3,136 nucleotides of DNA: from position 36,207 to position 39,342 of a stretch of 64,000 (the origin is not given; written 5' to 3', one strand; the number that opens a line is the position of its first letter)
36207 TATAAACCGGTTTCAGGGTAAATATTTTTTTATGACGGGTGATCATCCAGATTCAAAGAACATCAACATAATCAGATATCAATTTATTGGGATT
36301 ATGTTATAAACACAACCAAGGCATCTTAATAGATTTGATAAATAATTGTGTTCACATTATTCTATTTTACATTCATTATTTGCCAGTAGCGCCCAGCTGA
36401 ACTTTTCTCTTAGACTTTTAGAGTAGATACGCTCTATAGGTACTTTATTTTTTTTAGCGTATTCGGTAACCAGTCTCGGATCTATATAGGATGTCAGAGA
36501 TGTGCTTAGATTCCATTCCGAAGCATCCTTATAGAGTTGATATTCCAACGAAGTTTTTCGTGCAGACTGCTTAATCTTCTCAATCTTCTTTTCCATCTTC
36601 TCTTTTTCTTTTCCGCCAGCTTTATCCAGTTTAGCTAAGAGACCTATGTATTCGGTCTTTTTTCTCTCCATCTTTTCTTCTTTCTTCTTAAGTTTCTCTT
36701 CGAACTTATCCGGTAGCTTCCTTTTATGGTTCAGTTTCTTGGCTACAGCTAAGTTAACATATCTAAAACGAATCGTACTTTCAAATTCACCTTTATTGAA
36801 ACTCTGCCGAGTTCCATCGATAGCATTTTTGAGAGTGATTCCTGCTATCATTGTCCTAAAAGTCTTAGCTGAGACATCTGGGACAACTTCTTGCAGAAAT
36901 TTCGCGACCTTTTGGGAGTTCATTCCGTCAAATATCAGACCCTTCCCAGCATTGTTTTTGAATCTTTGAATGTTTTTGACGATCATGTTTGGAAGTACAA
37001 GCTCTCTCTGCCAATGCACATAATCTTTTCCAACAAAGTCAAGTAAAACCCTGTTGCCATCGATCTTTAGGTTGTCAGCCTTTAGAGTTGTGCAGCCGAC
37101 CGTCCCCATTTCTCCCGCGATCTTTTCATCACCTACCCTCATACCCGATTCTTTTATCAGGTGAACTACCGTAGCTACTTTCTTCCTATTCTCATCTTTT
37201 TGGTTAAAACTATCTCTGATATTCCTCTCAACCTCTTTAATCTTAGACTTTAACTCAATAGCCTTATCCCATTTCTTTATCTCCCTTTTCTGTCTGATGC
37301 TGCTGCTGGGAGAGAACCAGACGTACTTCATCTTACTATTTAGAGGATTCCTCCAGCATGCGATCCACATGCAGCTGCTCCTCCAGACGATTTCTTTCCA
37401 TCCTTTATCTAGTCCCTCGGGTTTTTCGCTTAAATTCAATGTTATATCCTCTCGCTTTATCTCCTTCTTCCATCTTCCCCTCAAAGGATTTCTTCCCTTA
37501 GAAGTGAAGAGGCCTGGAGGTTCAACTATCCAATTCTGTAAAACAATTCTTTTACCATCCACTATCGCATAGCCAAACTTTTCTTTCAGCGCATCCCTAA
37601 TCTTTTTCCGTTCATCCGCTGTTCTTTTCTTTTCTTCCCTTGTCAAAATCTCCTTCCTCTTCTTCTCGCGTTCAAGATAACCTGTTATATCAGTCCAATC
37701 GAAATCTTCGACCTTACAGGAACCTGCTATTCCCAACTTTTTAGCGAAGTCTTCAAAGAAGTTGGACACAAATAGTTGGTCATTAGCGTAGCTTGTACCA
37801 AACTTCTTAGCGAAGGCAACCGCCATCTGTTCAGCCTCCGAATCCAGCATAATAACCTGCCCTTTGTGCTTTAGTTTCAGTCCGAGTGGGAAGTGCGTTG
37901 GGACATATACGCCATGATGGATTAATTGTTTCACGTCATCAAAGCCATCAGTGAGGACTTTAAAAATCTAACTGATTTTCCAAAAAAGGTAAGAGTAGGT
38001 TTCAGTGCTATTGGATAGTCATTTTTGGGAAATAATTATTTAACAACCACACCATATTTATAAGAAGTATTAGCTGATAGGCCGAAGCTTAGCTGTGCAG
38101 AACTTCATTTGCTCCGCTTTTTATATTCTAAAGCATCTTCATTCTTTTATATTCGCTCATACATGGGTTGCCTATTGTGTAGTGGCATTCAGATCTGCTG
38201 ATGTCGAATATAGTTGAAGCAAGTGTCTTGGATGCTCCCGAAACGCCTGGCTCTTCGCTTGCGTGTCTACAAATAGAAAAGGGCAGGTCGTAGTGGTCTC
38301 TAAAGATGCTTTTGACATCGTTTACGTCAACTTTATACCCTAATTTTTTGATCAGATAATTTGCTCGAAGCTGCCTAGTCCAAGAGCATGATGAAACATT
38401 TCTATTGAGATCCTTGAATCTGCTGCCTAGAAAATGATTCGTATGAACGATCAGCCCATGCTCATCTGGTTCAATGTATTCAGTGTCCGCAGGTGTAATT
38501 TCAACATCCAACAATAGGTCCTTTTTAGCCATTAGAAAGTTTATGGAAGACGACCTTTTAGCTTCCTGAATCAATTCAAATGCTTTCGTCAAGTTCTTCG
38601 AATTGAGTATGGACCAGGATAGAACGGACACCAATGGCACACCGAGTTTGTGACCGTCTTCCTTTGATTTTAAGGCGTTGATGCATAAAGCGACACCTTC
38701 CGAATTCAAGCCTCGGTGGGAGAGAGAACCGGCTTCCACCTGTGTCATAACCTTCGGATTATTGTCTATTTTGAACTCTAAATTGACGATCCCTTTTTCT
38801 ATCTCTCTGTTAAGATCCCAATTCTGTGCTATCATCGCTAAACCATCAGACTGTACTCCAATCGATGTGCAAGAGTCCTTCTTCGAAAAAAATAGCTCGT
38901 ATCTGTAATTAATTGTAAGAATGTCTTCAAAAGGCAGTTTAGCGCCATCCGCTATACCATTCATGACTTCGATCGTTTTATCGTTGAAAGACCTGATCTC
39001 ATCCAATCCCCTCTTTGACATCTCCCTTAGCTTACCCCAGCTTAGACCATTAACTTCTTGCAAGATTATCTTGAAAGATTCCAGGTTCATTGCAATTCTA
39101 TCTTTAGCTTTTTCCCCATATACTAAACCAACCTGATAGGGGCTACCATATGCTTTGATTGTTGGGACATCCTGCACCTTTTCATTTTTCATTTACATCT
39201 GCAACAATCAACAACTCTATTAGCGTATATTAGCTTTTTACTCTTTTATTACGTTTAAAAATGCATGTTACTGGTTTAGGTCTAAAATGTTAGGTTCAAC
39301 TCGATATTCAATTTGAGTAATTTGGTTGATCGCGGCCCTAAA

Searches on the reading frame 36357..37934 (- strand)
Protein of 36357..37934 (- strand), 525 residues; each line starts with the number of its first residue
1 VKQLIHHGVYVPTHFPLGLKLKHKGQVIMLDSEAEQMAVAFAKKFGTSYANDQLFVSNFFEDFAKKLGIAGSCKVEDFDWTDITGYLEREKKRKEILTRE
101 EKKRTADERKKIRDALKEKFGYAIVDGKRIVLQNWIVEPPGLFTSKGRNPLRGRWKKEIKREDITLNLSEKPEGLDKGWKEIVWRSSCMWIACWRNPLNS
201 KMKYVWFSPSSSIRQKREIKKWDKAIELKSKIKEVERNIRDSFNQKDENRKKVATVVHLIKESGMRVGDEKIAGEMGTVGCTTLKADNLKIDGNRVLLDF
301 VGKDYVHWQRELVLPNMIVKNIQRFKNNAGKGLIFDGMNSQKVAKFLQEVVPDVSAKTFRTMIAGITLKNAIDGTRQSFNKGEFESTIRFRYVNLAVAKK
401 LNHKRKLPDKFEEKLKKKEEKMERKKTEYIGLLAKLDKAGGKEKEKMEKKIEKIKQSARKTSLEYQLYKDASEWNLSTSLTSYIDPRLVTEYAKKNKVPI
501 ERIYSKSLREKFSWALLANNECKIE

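Call 3: search_protein_families(library=pfam, proteins=[window:36357-37934:-], max_evalue=0.1)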
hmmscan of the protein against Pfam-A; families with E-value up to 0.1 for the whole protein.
window:36357-37934:- (525 aa): 4 families
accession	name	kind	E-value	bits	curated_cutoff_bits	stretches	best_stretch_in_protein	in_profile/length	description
PF01028.25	Topoisom_I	-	8.7e-48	163.1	23.7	1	210-428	1-220/228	Eukaryotic DNA topoisomerase I, catalytic core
PF02919.20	Topoisom_I_N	-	3.7e-46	157.8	25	1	2-207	4-213/213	Eukaryotic DNA topoisomerase I, DNA binding fragment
PF14370.11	Topo_C_assoc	-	2.7e-17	62.8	25.1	1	459-519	5-65/70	C-terminal topoisomerase domain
PF14265.11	DUF4355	-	0.026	15.2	25.4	1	394-484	10-91/124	Capsid assembly scaffolding protein Gp46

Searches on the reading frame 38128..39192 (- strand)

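Call 3: search_protein_families(library=pfam, proteins=[window:38128-39192:-], max_evalue=0.1)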
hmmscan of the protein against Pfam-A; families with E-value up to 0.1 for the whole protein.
window:38128-39192:- (354 aa): 1 family
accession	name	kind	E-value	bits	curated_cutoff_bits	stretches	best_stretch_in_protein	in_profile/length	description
PF03417.21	AAT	-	3.4e-20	73.2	23.2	1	118-343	7-223/225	Acyl-coenzyme A:6-aminopenicillanic acid acyl-transferase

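Call 83: search_protein_families(library=padloc, proteins=[window:38128-39192:-], max_evalue=0.01)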
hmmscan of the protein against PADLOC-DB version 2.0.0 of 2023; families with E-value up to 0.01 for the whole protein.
window:38128-39192:- (354 aa): 0 families
